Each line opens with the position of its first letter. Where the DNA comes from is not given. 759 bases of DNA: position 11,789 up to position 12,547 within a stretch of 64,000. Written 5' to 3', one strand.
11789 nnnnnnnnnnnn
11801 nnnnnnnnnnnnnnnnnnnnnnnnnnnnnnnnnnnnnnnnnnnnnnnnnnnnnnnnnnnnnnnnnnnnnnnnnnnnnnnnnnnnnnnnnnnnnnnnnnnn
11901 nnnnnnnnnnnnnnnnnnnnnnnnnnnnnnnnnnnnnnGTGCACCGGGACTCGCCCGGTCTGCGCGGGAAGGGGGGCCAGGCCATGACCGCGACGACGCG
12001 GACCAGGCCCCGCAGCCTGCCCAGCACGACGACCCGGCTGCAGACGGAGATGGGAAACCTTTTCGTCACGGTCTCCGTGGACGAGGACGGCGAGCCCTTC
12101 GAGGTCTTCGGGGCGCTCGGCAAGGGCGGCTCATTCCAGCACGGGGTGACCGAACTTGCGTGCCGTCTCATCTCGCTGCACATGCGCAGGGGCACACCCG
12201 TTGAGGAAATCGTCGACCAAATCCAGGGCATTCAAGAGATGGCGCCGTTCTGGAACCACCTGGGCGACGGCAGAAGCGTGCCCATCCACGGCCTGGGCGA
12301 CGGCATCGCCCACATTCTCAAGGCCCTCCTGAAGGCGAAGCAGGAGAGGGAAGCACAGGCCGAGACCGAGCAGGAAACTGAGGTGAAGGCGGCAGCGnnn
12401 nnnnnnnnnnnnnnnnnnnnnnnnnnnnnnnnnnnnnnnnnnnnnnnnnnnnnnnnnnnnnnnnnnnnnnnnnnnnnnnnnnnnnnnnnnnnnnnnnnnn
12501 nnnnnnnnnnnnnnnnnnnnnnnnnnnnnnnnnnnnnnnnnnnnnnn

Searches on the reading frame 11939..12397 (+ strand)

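Call 7: search_protein_families(library=pfam, proteins=[window:11939-12397:+], max_evalue=0.01)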
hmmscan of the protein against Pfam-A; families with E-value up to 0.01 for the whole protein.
window:11939-12397:+ (153 aa): 1 family
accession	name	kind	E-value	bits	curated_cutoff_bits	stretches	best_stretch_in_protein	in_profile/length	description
PF12637.14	TSCPD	-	1.2e-13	51.5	22.8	1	36-129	11-86/88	TSCPD domain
